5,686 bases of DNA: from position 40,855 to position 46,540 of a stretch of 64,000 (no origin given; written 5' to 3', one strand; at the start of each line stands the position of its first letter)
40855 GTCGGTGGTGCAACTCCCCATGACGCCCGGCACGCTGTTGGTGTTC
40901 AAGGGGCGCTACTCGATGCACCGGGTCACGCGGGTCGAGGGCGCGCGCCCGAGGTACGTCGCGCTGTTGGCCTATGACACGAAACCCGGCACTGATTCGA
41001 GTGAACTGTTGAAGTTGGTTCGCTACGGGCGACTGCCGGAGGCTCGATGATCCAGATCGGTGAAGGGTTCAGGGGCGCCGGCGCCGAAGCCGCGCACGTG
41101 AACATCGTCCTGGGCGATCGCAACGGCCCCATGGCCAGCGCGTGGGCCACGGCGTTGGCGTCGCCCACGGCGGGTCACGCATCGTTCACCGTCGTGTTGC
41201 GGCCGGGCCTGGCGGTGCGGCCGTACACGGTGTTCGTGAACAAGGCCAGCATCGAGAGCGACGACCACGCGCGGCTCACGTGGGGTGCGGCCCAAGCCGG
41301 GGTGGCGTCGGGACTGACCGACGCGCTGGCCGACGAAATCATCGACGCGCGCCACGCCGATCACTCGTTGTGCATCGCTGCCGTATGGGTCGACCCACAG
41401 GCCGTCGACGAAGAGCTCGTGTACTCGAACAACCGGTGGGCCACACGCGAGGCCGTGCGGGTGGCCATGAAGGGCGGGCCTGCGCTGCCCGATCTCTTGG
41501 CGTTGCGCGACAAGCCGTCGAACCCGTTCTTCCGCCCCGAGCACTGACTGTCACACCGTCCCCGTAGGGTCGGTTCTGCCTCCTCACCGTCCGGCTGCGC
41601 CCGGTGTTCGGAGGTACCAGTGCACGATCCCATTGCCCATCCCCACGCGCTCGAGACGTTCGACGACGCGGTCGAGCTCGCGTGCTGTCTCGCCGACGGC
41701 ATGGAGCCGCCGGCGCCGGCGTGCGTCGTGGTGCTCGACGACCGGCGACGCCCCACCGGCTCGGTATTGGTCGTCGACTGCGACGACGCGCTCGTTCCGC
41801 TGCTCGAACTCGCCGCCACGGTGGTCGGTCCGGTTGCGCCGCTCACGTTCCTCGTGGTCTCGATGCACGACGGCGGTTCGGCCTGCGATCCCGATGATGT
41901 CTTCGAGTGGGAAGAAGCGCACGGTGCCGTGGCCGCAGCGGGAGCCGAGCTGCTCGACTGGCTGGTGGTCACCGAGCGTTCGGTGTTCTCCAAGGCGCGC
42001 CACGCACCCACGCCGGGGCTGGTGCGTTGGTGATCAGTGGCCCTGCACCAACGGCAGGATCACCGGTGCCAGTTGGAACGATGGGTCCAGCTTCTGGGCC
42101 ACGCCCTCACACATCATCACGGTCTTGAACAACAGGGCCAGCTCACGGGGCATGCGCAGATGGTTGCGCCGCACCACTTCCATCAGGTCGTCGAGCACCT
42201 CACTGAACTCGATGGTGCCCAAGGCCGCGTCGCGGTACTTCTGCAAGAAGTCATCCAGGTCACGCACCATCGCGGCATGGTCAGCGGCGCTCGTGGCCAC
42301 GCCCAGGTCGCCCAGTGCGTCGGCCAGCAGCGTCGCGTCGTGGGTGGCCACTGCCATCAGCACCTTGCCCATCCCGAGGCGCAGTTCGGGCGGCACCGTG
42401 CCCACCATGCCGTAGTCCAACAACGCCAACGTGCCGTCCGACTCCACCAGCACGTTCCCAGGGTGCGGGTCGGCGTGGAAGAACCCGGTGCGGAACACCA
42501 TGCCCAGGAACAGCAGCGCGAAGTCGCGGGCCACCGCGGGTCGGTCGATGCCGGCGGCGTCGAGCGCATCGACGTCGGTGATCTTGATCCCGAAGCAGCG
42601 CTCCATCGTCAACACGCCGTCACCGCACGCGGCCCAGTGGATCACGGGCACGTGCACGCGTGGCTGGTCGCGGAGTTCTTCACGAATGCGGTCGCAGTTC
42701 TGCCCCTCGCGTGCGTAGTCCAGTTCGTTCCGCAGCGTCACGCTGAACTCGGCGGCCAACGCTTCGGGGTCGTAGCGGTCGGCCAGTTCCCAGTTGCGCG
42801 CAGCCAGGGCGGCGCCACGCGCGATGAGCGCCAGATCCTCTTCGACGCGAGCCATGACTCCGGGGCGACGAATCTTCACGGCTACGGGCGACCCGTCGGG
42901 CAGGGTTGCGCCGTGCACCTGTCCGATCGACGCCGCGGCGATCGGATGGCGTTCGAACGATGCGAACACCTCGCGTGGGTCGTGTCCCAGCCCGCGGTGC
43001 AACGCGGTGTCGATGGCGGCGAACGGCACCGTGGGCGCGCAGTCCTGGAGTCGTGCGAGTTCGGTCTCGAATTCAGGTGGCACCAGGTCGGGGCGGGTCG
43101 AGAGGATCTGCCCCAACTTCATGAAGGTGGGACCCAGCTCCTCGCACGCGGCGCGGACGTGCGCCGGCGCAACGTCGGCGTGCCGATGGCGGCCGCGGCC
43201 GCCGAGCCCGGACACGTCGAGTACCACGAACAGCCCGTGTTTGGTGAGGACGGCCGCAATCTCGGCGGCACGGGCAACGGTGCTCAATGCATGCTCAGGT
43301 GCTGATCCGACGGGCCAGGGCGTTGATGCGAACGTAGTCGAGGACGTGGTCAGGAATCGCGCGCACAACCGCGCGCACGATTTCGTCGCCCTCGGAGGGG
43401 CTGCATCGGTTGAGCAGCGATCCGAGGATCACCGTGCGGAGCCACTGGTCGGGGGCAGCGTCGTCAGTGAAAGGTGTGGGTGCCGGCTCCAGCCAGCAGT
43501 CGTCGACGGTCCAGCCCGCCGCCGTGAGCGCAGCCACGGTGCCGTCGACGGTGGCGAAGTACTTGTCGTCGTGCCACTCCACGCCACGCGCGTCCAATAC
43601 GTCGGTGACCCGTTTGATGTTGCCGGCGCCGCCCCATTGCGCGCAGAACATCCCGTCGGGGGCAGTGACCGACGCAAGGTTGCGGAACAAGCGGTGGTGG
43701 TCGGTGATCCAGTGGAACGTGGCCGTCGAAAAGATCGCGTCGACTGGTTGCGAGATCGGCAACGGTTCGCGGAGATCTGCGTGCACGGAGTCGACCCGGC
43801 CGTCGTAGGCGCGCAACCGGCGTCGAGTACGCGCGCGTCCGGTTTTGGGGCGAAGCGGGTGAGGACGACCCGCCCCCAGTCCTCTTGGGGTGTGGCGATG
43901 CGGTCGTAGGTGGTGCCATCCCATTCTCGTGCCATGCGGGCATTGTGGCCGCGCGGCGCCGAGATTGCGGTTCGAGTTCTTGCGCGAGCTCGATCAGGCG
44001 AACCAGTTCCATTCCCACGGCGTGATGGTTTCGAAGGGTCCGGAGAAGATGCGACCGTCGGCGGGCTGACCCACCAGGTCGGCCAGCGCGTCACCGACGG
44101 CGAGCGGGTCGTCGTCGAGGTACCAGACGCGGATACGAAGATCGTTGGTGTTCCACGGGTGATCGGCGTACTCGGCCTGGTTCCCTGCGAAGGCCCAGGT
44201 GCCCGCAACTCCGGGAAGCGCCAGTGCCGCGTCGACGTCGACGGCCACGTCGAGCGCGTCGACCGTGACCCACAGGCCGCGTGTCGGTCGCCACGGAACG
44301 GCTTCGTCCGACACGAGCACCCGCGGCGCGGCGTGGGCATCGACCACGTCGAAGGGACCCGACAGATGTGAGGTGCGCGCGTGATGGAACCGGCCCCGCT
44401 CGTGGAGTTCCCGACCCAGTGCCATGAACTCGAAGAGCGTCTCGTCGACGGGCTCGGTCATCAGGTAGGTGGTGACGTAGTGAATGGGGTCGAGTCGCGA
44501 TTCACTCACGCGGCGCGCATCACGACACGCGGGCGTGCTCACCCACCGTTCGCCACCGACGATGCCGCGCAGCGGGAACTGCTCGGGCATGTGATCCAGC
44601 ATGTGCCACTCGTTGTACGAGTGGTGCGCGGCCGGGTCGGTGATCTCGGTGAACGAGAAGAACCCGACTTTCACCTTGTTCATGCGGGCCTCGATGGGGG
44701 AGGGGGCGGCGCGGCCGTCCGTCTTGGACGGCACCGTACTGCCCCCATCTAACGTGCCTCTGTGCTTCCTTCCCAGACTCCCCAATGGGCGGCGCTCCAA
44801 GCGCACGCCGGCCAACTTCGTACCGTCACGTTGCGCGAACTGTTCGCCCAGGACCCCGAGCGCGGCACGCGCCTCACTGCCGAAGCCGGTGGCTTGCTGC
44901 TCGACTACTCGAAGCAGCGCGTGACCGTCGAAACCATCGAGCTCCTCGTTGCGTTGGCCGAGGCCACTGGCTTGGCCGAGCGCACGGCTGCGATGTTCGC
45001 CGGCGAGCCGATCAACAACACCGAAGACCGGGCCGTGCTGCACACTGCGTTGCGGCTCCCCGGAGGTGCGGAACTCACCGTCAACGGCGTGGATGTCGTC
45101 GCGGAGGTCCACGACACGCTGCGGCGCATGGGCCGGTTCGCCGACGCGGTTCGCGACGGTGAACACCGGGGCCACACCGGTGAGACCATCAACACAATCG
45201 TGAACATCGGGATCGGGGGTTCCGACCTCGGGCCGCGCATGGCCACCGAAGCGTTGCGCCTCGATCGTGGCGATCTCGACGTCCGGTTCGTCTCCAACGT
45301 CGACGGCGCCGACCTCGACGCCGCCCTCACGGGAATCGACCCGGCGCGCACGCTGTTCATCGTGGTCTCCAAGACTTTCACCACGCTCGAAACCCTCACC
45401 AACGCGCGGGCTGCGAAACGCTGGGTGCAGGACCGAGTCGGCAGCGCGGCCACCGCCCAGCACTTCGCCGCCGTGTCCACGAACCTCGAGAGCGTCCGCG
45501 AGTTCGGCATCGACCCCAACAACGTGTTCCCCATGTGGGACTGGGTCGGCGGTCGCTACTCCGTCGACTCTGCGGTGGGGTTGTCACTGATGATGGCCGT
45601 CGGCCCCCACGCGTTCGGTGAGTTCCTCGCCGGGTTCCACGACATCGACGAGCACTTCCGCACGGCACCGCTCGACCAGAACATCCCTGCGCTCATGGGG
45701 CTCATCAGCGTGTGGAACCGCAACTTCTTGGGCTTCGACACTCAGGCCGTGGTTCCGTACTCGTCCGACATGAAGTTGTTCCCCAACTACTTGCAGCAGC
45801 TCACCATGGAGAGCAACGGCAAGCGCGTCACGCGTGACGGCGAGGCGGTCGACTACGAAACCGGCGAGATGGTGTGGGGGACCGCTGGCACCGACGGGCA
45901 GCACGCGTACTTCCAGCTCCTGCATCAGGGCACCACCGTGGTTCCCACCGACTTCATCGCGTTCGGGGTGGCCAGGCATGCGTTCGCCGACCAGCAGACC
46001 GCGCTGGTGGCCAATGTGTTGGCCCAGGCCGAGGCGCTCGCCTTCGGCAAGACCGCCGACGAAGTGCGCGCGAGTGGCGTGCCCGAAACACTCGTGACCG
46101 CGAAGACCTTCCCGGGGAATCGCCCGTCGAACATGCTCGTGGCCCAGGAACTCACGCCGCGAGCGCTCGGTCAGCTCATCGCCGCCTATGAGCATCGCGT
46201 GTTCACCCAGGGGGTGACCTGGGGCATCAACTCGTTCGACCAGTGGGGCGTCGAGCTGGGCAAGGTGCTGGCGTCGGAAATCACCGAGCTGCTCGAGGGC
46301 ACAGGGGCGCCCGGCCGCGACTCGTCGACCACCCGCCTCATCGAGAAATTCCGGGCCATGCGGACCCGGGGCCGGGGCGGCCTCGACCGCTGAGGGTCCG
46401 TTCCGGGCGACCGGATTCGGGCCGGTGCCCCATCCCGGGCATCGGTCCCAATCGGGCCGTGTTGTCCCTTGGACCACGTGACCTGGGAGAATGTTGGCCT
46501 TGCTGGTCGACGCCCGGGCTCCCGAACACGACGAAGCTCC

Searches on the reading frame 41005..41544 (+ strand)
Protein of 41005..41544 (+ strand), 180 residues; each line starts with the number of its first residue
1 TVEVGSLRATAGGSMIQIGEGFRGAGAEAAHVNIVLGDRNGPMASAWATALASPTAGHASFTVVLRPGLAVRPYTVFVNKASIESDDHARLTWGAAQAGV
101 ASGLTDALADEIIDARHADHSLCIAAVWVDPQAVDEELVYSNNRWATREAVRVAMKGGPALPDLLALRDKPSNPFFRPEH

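Call 83: search_protein_families(library=pfam, proteins=[window:41005-41544:+], max_evalue=0.0001)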
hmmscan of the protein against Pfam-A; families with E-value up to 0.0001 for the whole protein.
window:41005-41544:+ (180 aa): 1 family
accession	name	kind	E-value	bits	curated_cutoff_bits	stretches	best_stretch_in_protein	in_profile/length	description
PF08714.17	Fae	-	6.1e-46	156.8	27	1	18-175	1-158/159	Formaldehyde-activating enzyme (Fae)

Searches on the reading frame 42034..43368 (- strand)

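Call 83: search_protein_families(library=pfam, proteins=[window:42034-43368:-], max_evalue=0.0001)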
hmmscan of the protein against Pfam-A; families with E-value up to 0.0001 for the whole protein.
window:42034-43368:- (444 aa): 2 families
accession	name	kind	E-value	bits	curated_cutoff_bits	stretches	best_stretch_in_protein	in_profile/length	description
PF03109.22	ABC1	-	2.5e-72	243.4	22.9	1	106-349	1-241/244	ABC1 atypical kinase-like domain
PF01636.29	APH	-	6e-06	26.6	23.2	1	283-334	155-209/239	Phosphotransferase enzyme family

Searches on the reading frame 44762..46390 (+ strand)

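Call 83: search_protein_families(library=pfam, proteins=[window:44762-46390:+], max_evalue=0.0001)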
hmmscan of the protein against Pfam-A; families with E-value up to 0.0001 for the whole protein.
window:44762-46390:+ (543 aa): 1 family
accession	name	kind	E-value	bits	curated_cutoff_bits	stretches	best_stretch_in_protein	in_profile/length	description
PF00342.24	PGI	-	1.7e-192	640.9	22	1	48-527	1-486/486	Phosphoglucose isomerase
